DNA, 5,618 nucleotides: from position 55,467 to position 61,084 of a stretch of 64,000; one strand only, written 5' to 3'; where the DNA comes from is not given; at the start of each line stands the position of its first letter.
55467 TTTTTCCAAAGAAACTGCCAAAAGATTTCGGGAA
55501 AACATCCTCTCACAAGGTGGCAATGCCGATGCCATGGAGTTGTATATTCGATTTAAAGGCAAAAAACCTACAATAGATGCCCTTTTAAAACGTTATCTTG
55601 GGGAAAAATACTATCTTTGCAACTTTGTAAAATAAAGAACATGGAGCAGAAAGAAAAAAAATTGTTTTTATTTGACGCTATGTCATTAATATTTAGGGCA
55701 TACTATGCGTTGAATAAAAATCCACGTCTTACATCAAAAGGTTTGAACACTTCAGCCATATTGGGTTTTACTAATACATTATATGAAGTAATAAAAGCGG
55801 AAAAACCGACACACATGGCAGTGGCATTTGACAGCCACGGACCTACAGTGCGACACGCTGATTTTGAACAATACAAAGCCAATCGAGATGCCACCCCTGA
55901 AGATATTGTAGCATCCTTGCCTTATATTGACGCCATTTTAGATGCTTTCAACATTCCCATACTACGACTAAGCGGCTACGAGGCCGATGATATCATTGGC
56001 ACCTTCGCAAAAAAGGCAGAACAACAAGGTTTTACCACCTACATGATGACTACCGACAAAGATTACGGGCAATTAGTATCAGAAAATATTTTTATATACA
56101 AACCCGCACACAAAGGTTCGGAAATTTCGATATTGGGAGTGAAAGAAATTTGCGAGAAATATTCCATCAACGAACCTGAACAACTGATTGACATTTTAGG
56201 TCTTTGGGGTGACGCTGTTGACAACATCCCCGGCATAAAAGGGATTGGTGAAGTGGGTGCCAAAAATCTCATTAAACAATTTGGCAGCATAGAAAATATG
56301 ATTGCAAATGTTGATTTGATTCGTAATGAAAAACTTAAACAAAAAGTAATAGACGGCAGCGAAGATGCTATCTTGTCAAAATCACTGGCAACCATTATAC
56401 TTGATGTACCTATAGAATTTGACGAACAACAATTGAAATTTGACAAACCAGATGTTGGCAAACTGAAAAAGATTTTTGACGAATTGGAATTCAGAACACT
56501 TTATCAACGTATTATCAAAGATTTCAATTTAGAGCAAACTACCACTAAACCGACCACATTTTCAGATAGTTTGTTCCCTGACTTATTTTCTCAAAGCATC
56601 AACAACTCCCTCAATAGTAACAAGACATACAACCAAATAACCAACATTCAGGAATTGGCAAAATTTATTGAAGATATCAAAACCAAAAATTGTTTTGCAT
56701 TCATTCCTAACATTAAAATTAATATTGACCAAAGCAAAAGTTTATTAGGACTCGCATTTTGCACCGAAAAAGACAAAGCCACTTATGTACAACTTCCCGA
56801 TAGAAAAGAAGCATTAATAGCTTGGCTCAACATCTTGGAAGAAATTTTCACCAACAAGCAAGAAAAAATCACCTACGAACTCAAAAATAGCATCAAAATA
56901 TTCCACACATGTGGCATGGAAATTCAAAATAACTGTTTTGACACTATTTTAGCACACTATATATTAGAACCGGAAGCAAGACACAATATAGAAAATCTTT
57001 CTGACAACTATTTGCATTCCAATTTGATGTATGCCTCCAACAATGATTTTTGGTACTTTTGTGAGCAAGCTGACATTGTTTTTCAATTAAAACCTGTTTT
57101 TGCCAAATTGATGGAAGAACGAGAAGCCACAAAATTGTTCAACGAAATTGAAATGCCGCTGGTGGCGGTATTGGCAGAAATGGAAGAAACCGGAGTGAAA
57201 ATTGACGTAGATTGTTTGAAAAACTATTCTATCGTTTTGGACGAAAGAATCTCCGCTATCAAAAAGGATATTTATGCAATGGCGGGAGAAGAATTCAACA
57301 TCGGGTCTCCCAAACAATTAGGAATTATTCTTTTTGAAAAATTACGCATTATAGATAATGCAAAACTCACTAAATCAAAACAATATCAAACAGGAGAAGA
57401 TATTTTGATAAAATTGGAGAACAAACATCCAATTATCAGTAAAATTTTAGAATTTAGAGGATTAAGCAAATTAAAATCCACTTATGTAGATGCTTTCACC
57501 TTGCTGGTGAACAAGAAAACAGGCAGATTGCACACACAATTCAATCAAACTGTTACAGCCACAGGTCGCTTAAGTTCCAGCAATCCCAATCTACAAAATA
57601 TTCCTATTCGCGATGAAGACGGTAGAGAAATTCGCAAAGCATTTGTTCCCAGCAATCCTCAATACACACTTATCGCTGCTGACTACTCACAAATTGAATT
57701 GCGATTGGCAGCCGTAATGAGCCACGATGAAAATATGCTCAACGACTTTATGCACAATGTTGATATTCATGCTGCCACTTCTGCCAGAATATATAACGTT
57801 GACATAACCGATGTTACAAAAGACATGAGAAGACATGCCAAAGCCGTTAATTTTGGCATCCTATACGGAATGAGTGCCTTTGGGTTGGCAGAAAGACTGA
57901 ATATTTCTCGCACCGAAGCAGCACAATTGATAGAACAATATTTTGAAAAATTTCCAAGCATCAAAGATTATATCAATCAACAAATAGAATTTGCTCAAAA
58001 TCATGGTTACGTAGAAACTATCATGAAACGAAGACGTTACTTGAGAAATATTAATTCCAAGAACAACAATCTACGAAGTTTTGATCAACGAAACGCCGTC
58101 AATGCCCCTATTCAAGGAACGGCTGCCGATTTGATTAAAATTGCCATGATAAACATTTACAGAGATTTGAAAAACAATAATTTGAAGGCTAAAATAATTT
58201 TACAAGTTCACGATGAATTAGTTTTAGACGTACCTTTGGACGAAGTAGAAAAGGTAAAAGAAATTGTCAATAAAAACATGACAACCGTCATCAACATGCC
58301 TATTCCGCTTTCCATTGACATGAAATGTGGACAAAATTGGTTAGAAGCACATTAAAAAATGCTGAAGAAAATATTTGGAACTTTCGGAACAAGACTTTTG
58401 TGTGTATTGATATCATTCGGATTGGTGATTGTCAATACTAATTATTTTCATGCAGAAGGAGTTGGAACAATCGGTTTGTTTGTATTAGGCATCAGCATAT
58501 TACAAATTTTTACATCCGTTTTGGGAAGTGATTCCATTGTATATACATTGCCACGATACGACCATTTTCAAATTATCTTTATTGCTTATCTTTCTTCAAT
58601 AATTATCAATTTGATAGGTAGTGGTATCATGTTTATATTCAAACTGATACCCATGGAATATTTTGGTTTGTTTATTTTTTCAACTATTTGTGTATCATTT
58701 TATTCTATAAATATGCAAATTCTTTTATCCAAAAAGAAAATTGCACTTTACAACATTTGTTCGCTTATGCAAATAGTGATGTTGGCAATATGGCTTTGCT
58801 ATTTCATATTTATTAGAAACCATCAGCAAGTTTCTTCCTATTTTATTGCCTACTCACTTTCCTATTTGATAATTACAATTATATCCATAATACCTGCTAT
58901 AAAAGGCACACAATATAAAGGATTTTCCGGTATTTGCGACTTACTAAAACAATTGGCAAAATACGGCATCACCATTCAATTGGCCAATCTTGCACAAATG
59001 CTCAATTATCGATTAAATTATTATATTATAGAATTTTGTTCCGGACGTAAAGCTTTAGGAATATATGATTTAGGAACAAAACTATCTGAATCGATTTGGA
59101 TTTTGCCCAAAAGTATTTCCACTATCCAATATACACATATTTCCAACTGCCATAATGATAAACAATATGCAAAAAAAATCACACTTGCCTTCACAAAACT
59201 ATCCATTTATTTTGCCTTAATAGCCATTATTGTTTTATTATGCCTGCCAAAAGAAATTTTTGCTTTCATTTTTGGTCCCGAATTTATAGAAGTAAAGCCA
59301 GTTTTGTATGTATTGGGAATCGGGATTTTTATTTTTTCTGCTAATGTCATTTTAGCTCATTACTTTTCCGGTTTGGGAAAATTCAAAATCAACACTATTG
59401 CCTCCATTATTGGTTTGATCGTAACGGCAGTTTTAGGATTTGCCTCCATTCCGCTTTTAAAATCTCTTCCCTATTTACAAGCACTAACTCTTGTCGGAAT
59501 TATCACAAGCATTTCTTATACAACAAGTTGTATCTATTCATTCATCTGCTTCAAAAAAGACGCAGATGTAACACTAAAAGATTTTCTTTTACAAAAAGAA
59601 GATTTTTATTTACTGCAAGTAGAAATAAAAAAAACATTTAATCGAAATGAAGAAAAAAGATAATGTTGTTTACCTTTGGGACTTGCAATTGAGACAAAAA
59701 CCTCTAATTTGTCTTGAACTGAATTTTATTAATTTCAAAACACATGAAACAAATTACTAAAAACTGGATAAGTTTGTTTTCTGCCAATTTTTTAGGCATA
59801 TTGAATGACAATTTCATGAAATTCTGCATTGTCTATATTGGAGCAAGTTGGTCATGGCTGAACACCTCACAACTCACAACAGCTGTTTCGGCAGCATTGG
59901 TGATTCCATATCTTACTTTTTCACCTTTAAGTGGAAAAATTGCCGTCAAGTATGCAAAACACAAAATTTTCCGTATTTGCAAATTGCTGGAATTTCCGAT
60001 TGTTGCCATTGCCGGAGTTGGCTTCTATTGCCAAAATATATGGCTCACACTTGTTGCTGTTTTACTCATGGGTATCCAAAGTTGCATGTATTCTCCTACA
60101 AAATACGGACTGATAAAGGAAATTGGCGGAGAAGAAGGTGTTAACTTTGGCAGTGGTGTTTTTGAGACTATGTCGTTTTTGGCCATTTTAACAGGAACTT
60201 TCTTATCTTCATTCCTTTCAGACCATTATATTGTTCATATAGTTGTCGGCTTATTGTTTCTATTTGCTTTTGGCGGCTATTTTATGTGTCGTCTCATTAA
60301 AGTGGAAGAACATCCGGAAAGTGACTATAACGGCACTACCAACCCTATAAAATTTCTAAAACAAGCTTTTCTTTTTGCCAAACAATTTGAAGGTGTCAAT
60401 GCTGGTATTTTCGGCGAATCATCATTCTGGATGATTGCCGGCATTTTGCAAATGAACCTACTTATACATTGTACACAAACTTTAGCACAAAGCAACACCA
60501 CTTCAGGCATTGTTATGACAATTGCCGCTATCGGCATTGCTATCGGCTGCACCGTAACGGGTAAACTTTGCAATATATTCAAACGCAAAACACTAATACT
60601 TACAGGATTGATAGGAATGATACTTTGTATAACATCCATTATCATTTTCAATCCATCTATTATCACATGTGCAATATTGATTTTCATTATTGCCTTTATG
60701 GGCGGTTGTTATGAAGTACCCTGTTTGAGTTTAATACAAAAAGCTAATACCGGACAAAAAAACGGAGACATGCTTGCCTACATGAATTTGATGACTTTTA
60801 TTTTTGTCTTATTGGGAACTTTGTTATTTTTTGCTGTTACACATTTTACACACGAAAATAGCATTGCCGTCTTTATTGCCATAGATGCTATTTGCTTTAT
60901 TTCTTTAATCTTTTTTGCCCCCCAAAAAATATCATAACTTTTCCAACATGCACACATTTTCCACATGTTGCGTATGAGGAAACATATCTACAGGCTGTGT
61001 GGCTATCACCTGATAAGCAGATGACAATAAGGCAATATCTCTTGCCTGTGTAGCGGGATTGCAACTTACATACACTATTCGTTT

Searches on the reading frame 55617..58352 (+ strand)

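Call 57: search_protein_families(library=pfam, max_evalue=0.001, proteins=[window:55617-58352:+])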
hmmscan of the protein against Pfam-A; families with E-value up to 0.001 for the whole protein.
window:55617-58352:+ (912 aa): 5 families
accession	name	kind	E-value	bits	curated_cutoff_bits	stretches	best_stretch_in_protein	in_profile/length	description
PF00476.26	DNA_pol_A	-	1.3e-157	525.1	34.3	1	533-910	3-381/381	DNA polymerase family A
PF02739.22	5_3_exonuc_N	-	6.7e-55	185.7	34.3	1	15-182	1-163/164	5'-3' exonuclease, N-terminal resolvase-like domain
PF01367.25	5_3_exonuc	-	6.2e-30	104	40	1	186-279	2-95/97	5'-3' exonuclease, C-terminal SAM fold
PF01612.26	DNA_pol_A_exo1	-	4.9e-09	36.7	23.6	1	339-470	2-132/173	3'-5' exonuclease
PF22619.2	DNA_polI_exo1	-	8.2e-07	29.4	27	1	376-468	15-103/140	DNA polymerase I, ribonuclease H-like domain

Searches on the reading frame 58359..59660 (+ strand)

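Call 57: search_protein_families(library=pfam, max_evalue=0.001, proteins=[window:58359-59660:+])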
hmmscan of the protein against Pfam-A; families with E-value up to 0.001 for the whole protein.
window:58359-59660:+ (434 aa): 2 families
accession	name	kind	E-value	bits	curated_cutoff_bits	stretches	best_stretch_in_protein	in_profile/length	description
PF13440.11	Polysacc_synt_3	-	4.8e-07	29.7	23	1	106-312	92-291/293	Polysaccharide biosynthesis protein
PF01943.22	Polysacc_synt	-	0.00056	19.9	28.2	0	2-244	2-252/274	Polysaccharide biosynthesis protein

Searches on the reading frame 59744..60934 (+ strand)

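Call 57: search_protein_families(library=pfam, max_evalue=0.001, proteins=[window:59744-60934:+])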
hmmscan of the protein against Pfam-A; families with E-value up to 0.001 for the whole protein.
window:59744-60934:+ (397 aa): 2 families
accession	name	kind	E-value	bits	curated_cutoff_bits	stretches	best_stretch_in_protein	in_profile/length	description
PF07690.21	MFS_1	-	4.5e-32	111.8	33.4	2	16-358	6-346/347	Major Facilitator Superfamily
PF05977.19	MFS_3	-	0.00065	18.7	27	0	32-332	31-329/524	Transmembrane secretion effector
